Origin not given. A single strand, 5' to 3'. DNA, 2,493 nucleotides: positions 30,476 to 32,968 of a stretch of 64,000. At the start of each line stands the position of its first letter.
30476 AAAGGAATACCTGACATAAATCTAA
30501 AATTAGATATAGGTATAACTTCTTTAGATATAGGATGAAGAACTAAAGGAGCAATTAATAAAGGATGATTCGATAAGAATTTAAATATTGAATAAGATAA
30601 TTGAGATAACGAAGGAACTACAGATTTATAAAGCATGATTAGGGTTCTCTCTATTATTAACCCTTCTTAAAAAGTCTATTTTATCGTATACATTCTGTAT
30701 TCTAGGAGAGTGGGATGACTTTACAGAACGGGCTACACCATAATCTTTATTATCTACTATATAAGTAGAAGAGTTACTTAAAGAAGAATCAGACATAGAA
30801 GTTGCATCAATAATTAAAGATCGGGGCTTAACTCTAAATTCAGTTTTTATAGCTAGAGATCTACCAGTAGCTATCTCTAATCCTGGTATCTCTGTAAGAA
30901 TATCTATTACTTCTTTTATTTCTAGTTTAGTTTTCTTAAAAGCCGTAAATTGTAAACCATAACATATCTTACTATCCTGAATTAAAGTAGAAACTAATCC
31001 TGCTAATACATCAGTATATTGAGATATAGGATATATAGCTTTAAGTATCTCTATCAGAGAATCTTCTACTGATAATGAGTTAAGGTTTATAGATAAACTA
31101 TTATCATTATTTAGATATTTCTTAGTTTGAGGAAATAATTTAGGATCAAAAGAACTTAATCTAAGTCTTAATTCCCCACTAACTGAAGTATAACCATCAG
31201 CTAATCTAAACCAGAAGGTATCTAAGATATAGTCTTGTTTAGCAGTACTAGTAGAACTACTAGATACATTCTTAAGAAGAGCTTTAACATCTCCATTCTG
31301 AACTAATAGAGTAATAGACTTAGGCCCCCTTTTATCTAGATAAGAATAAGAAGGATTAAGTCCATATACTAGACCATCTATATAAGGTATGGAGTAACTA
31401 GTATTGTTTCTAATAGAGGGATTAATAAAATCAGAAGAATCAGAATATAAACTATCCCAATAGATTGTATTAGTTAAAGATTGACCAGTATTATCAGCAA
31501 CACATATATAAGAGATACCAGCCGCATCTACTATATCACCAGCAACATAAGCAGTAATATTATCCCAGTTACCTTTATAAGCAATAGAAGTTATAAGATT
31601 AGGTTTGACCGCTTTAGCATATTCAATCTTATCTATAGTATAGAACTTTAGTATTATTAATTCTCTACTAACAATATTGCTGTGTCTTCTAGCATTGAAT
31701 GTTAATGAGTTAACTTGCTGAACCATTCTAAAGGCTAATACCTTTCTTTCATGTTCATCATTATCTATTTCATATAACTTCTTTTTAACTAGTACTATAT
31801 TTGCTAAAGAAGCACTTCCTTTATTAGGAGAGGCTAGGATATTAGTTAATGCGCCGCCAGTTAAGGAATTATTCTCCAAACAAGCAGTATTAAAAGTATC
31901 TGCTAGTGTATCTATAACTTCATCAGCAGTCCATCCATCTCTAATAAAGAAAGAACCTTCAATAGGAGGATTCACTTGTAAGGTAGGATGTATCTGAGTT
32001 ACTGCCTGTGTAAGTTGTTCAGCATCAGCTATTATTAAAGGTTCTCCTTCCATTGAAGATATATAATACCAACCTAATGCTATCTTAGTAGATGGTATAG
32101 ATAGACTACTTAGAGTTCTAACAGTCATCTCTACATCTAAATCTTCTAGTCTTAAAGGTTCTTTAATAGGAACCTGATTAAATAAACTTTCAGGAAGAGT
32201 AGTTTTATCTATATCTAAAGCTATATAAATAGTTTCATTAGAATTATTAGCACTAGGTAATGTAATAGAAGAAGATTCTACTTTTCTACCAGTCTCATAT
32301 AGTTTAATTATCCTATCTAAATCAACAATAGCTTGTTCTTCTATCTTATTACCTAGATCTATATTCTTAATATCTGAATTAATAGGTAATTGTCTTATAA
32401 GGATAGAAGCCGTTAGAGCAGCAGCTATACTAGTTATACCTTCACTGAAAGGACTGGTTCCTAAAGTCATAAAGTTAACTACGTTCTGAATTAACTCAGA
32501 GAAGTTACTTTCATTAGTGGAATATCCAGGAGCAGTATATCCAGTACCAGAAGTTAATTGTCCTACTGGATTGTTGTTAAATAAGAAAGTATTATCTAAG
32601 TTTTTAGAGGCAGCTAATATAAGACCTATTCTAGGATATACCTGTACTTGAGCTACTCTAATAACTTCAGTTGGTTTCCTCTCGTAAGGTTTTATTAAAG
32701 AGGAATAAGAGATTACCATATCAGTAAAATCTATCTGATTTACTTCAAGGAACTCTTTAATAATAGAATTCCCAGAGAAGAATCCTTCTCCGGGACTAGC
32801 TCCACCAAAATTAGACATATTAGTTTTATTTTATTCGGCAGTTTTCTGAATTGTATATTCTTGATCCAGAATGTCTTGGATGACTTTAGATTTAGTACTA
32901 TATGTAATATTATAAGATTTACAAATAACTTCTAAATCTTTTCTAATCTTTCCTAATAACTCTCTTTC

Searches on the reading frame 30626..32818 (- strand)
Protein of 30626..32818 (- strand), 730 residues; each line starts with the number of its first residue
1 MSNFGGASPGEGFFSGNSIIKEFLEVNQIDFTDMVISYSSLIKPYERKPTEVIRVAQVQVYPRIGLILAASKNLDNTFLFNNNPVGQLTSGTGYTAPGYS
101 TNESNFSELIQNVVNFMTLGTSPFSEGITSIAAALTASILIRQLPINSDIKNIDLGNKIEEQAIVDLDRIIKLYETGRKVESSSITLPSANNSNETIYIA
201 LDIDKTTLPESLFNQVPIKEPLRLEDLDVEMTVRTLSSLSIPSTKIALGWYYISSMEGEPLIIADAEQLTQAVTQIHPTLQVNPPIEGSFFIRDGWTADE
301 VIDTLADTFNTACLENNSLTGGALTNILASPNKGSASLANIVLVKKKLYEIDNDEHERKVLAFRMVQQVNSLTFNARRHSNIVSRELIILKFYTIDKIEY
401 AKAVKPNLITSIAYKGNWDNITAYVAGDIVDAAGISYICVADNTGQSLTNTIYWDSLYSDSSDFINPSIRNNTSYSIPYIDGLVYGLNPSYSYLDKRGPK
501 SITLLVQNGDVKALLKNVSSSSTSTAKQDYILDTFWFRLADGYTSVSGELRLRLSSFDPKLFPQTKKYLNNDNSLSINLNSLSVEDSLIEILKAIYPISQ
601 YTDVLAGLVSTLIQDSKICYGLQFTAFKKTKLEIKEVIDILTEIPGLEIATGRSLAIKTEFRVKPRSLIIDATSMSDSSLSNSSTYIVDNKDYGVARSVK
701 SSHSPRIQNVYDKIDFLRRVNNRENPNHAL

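Call 16: search_protein_families(library=phrogs, proteins=[window:30626-32818:-], max_evalue=0.001)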
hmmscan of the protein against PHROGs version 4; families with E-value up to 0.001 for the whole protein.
window:30626-32818:- (730 aa): 3 families
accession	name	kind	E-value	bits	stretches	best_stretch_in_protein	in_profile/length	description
phrog_28006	-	unknown function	3e-70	238.1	2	109-715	77-622/625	-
phrog_5073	-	tail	2.6e-06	27.8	1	411-459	211-259/519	tail fiber protein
phrog_9851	-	tail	9.1e-06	24.7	1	409-459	214-267/1092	tail fiber protein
